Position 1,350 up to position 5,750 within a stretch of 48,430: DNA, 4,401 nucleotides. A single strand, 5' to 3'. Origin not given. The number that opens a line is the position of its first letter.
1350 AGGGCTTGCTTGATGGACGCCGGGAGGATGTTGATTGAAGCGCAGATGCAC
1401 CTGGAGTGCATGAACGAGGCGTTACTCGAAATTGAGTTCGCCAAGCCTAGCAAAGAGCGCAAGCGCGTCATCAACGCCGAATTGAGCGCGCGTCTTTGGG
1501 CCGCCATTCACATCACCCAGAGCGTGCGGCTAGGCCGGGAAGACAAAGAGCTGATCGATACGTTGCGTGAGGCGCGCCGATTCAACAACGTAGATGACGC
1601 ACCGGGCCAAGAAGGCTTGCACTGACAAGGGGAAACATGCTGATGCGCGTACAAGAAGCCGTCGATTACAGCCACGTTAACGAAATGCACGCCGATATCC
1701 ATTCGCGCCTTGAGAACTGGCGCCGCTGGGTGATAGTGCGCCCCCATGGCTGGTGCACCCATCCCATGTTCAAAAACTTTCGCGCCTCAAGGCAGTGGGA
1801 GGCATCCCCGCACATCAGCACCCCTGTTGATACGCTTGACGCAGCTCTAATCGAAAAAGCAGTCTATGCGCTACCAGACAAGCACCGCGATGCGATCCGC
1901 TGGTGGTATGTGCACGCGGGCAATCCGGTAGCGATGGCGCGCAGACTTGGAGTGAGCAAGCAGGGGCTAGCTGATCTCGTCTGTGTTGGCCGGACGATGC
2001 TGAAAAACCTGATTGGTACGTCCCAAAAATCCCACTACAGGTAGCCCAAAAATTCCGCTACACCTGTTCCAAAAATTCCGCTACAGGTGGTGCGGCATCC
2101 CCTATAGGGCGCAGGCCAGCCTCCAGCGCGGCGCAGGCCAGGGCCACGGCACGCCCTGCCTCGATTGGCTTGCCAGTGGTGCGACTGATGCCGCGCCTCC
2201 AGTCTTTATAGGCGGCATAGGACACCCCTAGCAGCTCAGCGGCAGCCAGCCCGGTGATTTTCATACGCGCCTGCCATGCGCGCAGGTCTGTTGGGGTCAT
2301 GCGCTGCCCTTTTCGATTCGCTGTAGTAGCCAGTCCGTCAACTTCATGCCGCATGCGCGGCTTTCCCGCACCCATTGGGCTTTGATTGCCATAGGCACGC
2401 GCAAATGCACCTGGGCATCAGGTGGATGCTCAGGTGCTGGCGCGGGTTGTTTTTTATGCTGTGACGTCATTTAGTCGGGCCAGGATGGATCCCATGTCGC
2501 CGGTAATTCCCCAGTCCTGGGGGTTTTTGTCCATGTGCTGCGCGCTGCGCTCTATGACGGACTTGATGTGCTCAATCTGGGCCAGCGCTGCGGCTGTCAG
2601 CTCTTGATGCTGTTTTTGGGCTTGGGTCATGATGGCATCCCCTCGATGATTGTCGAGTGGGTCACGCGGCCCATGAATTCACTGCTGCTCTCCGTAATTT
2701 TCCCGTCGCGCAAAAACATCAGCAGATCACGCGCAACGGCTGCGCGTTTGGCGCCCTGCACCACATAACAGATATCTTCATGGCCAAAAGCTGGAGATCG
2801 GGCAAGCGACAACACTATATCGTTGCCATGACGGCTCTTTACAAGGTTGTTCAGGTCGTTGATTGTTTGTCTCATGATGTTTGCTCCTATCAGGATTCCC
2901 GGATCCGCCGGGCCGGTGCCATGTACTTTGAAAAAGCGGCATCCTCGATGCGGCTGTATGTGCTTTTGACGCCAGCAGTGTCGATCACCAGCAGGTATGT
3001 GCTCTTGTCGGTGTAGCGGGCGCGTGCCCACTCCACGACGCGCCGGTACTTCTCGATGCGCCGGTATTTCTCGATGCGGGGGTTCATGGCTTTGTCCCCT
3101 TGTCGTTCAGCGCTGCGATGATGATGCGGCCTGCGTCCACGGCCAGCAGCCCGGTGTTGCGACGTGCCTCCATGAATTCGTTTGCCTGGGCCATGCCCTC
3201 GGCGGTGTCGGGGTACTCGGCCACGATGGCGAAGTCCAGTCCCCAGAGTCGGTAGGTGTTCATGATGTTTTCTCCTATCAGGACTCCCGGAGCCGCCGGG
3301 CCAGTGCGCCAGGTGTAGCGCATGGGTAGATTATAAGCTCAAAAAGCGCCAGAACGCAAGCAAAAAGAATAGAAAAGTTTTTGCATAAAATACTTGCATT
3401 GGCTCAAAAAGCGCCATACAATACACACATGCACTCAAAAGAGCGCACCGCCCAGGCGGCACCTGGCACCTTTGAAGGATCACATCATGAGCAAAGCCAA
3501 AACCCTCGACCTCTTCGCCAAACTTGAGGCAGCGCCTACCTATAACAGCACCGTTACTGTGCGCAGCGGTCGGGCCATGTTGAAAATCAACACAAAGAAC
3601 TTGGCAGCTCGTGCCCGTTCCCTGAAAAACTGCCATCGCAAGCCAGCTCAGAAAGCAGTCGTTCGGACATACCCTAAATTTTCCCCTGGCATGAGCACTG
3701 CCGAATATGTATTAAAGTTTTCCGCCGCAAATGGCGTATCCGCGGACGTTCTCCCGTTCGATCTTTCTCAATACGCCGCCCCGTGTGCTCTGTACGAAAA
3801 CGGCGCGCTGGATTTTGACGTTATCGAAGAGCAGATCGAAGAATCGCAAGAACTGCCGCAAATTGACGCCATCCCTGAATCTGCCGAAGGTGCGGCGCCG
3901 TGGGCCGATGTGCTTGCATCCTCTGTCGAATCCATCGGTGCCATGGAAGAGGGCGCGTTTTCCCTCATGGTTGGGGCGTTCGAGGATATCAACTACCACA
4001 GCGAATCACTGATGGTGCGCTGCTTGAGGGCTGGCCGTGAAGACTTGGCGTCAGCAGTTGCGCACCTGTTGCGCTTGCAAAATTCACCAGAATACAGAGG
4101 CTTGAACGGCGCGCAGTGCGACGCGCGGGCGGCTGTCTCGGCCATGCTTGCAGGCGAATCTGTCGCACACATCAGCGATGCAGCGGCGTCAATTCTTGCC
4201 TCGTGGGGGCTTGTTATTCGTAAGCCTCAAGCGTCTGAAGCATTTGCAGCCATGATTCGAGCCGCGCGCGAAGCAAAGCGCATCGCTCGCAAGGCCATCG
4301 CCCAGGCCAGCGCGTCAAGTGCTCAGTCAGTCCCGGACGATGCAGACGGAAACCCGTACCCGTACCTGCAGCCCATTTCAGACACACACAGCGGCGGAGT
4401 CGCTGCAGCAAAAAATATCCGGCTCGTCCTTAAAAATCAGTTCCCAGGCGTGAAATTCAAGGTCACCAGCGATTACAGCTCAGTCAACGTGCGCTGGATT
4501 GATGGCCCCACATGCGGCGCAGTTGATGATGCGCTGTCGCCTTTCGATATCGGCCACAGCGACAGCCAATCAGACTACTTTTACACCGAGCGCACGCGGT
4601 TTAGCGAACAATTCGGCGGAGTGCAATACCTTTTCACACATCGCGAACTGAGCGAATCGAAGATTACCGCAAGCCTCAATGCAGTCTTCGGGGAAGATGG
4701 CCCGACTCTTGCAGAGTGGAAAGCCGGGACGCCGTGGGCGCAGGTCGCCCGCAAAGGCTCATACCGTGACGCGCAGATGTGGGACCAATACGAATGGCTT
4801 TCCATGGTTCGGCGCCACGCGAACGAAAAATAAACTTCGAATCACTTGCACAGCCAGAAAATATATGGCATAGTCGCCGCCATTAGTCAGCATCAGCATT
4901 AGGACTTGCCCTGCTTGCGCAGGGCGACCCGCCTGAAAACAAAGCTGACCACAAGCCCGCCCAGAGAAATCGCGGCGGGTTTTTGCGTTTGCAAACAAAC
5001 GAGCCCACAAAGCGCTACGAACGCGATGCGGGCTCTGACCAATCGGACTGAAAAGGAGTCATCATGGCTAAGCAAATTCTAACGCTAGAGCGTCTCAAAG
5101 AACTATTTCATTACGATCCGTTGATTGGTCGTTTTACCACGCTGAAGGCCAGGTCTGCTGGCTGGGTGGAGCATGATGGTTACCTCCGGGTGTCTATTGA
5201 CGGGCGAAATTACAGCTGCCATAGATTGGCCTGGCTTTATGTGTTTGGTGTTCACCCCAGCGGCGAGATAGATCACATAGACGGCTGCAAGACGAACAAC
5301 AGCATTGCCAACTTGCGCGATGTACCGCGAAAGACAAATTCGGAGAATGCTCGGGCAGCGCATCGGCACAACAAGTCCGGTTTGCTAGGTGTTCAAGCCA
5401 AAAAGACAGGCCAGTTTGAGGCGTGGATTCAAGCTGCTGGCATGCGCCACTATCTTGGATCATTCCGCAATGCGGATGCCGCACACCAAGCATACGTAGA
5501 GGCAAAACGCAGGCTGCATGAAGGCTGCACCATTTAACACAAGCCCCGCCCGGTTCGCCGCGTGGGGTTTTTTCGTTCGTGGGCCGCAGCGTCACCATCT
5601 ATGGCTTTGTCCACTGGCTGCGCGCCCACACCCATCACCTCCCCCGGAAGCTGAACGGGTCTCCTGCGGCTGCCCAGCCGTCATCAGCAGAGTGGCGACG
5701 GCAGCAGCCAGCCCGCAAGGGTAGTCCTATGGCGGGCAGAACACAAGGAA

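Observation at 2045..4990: Self-contained accessory cassette between the Q gene and the late genes: best candidate for an undescribed system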

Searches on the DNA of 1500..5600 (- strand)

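Call 8: search_rna_families(source=window, start=1500, end=5600, threshold=evalue, max_evalue=1)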
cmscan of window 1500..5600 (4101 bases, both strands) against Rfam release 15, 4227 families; matches with E-value up to 1: 0.
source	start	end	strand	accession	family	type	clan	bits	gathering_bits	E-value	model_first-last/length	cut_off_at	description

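Call 99: build_rna_model(alignment_id=A5, structure=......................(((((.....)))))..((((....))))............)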
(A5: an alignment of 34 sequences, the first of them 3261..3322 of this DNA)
Model R1 built from alignment A5 (34 sequences, 63 columns); structure: as given.
model positions 61; base pairs 9; branch points 1; effective number of sequences 6.89; information 0.916 bits per position. Calibrated on 0.2 Mb of random sequence (short: E-values are rough).
structure used (alignment columns):
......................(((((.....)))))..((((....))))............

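Call 100: search_with_rna_model(model_id=R1, sources=[window, L007, L008, L009, L010, L011, L012, L013, L014, L015, L016, L017, L018, L019, L020, L021, L022, L023, L024, L025, L026, L027, L029, L030, L031, L032, L033, L034, L035, L036, L037, L038, L039, L040, L041, L042, L043, L044, L045, L047, L048, L049, L050, L051, L052, L053, L054, L055, L056, L057, L028], max_evalue=0.01, make_alignment=true)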
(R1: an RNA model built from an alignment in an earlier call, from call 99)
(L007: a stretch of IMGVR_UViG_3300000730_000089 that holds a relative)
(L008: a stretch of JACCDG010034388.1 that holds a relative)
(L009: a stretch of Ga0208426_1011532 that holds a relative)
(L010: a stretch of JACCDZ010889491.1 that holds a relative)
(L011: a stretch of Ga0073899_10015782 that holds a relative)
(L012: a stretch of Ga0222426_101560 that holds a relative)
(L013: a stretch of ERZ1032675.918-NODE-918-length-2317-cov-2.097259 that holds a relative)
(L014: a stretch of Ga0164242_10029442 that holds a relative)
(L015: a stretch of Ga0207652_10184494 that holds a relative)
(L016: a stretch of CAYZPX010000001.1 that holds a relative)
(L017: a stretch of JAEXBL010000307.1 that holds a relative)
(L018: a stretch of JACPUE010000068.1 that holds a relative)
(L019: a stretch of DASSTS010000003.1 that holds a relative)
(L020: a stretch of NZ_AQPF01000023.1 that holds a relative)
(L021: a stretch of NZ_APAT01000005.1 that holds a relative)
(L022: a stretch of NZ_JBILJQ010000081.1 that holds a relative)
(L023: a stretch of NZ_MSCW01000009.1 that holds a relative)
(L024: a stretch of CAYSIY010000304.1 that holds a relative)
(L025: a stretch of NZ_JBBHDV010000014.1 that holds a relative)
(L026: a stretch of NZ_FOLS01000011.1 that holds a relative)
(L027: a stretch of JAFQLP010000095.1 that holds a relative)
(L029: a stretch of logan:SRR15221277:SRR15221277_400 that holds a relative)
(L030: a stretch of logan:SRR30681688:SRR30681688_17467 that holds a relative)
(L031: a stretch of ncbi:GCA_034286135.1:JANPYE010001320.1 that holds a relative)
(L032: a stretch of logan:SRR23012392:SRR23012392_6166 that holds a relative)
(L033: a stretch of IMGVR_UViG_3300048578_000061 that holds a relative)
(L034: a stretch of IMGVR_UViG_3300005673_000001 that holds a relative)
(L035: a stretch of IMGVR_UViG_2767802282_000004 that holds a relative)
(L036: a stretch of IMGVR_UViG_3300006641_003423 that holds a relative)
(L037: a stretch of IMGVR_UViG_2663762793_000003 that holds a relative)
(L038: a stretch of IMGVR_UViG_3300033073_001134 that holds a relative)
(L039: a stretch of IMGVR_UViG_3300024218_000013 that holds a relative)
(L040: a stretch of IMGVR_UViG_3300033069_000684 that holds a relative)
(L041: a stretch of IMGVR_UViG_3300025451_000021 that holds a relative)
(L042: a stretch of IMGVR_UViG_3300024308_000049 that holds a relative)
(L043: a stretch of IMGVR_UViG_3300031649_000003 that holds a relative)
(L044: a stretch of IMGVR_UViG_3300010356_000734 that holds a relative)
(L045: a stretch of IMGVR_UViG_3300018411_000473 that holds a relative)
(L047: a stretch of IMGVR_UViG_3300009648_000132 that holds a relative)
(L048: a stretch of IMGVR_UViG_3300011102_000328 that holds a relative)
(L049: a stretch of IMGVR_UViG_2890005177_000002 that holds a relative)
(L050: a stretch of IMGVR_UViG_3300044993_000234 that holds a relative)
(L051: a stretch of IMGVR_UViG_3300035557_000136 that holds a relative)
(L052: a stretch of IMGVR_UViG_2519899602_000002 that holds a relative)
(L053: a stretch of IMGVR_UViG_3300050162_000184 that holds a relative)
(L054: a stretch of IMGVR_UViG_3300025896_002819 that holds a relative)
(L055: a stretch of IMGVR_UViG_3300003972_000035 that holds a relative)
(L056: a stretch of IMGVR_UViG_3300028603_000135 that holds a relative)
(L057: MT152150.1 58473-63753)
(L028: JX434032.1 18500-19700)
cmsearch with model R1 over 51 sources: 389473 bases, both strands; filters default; matches with E-value up to 0.01: 49.
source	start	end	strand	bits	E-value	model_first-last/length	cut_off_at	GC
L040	9616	9676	-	80.1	7.5e-23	1-61/61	no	0.61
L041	4035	4095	+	78.3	3e-22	1-61/61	no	0.61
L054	3985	4045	-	78.3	3e-22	1-61/61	no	0.61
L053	198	258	+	78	3.7e-22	1-61/61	no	0.62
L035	9445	9505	+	77.7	4.4e-22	1-61/61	no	0.62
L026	3600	3660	+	75.8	1.9e-21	1-61/61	no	0.64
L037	9024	9084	-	75.8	1.9e-21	1-61/61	no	0.64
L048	1537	1597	+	75.6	2.1e-21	1-61/61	no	0.62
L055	5272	5332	+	75.6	2.1e-21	1-61/61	no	0.62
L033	1435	1495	-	75.1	3.1e-21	1-61/61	no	0.57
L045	579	639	+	74.9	3.7e-21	1-61/61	no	0.61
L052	193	253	+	74.9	3.7e-21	1-61/61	no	0.64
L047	4019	4079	-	74.7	4.3e-21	1-61/61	no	0.61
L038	436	496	+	73.6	1e-20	1-61/61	no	0.67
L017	217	277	+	73.1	1.4e-20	1-61/61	no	0.61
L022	2273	2333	+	73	1.5e-20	1-61/61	no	0.66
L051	5436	5497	+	72.9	1.6e-20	1-61/61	no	0.61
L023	3707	3767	+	72.1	3e-20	1-61/61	no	0.59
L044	4313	4374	+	72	3.1e-20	1-61/61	no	0.6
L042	12002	12062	+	71.8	3.7e-20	1-61/61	no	0.67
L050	6522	6582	+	71.6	4.2e-20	1-61/61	no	0.56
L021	3426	3486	+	71.5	4.7e-20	1-61/61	no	0.57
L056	11017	11077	+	71.3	5.5e-20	1-61/61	no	0.51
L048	1146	1206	+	70.7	8.1e-20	1-61/61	no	0.62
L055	4881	4941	+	70.7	8.1e-20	1-61/61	no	0.62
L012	1191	1251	+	70.6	9.1e-20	1-61/61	no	0.59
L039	9874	9934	+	70.6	9.1e-20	1-61/61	no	0.59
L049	4642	4702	-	70.4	1e-19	1-61/61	no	0.64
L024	924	985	+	70.1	1.3e-19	1-61/61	no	0.61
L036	339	399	-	68.7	3.8e-19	1-61/61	no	0.62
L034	3118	3178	+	67.4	1e-18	1-61/61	no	0.64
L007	2625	2685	+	66.8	1.6e-18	1-61/61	no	0.69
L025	3788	3848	+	64.6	7.7e-18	1-61/61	no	0.54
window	3261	3322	-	63.7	1.6e-17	1-61/61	no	0.63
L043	4005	4064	-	62.6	3.4e-17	1-61/61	no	0.6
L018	3665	3725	+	61.4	8.3e-17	1-61/61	no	0.59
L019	3527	3587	+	60.9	1.2e-16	1-61/61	no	0.64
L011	823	883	+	56.9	2.4e-15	1-61/61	no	0.61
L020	3176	3234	+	56.4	3.3e-15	1-61/61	no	0.61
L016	3717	3777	+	55.4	7.4e-15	1-61/61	no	0.57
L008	301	358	+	51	1.9e-13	1-61/61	no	0.69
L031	1323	1382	+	50.2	3.3e-13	1-61/61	no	0.57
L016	2902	2962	+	47.5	2.6e-12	1-61/61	no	0.61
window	3430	3489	+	44.4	2.6e-11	1-61/61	no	0.58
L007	2457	2516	-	44.4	2.6e-11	1-61/61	no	0.58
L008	135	194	-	43.9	3.7e-11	1-61/61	no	0.6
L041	4573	4633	+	19.4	0.0029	1-61/61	no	0.57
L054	3447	3507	-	19.4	0.0029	1-61/61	no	0.57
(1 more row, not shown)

Alignment A7: 49 matches aligned to the model, 68 columns, each read 5' to 3' on its own strand. Consensus structure (alignment columns), stored with it:
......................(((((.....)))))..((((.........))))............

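Call 128: search_with_rna_model(model_id=R1, sources=[L058, L059, L060, L061, L062, L063, L064, L065, L066, L067, L068, L069, L070, L071, L072, L073, L074, L075, L076, L077, L078, L079, L080, L081, L082, L083, L084, L085, L086, L087, L088, L089, L090, L091, L092, L093, L094, L095, L096, L097], max_evalue=0.01)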
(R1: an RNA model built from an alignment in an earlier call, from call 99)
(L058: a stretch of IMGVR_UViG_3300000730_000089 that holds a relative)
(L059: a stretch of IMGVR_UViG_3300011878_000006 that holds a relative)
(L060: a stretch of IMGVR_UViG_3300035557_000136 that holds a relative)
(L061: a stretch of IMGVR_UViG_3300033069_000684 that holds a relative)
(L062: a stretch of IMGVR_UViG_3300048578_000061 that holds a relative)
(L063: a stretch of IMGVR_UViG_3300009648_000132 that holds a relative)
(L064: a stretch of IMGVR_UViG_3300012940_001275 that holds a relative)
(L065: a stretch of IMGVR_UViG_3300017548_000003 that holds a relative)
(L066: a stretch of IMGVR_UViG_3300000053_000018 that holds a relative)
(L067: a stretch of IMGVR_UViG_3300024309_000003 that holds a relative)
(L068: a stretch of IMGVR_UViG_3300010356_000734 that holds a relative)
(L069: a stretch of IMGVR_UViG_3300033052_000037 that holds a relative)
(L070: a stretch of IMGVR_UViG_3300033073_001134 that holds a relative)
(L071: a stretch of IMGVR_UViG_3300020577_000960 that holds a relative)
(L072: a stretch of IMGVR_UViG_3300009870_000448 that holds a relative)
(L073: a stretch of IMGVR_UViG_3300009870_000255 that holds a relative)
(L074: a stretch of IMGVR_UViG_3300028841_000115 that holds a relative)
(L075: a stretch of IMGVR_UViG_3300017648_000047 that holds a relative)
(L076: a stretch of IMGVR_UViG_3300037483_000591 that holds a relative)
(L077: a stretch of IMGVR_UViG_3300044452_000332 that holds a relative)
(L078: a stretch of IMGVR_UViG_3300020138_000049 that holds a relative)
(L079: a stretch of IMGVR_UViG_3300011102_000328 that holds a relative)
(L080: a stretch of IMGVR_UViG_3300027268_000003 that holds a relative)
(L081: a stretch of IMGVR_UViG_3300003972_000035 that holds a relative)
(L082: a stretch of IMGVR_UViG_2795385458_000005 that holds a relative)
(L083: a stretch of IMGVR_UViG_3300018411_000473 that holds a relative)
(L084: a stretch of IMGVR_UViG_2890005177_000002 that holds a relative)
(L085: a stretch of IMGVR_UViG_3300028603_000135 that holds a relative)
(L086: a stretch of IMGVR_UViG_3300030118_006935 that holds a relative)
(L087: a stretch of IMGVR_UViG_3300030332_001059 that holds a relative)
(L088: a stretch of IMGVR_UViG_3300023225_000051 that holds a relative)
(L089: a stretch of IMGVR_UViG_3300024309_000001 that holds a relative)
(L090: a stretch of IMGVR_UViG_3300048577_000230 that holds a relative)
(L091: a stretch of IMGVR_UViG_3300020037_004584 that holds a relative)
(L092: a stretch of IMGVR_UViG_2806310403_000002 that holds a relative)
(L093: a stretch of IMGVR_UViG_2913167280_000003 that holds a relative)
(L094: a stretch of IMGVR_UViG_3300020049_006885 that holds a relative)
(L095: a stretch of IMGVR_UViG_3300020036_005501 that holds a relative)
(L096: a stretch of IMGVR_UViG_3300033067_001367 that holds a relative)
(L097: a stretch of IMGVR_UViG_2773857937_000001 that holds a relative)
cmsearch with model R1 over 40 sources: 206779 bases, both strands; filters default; matches with E-value up to 0.01: 38.
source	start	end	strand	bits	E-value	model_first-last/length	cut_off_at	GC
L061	2047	2107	+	80.1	4e-23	1-61/61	no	0.61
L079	2178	2238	+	75.6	1.1e-21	1-61/61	no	0.62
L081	2178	2238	+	75.6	1.1e-21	1-61/61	no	0.62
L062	2644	2704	+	75.1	1.6e-21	1-61/61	no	0.57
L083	579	639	+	74.9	1.9e-21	1-61/61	no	0.61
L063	1698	1758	+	74.7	2.3e-21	1-61/61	no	0.61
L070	1968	2028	+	73.6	5.3e-21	1-61/61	no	0.67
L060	2622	2683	+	72.9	8.4e-21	1-61/61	no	0.61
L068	2643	2704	+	72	1.7e-20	1-61/61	no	0.6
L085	2729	2789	+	71.3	2.9e-20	1-61/61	no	0.51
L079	1787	1847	+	70.7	4.3e-20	1-61/61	no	0.62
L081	1787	1847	+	70.7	4.3e-20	1-61/61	no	0.62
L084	2435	2495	+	70.4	5.4e-20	1-61/61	no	0.64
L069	2651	2711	+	70.1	6.7e-20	1-61/61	no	0.67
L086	2383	2443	+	69.9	8e-20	1-61/61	no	0.59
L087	2383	2443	+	69.9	8e-20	1-61/61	no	0.59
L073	334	394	+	69.4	1.2e-19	1-61/61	no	0.62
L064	2779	2839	+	66.8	8.1e-19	1-61/61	no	0.62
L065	300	360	+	66.8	8.1e-19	1-61/61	no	0.62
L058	2381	2441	+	66.8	8.2e-19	1-61/61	no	0.69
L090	2630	2690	+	63.2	1.2e-17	1-61/61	no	0.61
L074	1365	1425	+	61.9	3.1e-17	1-61/61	no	0.64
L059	1159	1220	+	61.5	4.3e-17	1-61/61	no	0.66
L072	2665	2725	+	59.3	2.1e-16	1-61/61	no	0.62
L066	2642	2702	+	58.8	3.2e-16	1-61/61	no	0.62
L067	576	636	+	57.9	6e-16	1-61/61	no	0.61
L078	2634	2695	+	57.4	8.7e-16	1-61/61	no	0.66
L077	514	574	+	55.9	2.7e-15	1-61/61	no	0.49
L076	2435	2495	+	53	2.3e-14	1-61/61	no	0.66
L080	1013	1074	+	52.7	2.8e-14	1-61/61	no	0.69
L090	2392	2454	+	49.5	3e-13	1-61/61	no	0.62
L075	660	719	+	45.8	4.8e-12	1-61/61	no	0.53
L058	2213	2272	-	44.4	1.4e-11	1-61/61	no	0.58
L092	531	592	+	26.6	7.4e-06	1-61/61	no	0.61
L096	1297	1357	+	22.4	0.00017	1-61/61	no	0.43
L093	2783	2848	+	21.5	0.00033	1-61/61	no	0.59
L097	2505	2559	+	21.5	0.00034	1-61/61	no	0.55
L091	526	586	+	19.5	0.0015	1-61/61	no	0.44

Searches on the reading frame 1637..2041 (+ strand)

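Call 5: search_protein_families(library=pfam, proteins=[window:1637-2041:+], max_evalue=0.1)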
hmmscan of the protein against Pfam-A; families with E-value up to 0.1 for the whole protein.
window:1637-2041:+ (135 aa): 0 families

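Call 6: search_protein_families(library=phrogs, proteins=[window:1637-2041:+], max_evalue=0.01)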
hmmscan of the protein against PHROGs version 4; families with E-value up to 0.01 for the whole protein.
window:1637-2041:+ (135 aa): 2 families
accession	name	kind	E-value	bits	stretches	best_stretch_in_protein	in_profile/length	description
phrog_19609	-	unknown function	3.2e-06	28.1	1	20-107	2-88/133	-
phrog_79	-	transcription regulation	0.00061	20.5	1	5-124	6-135/156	anti-termination protein Q-like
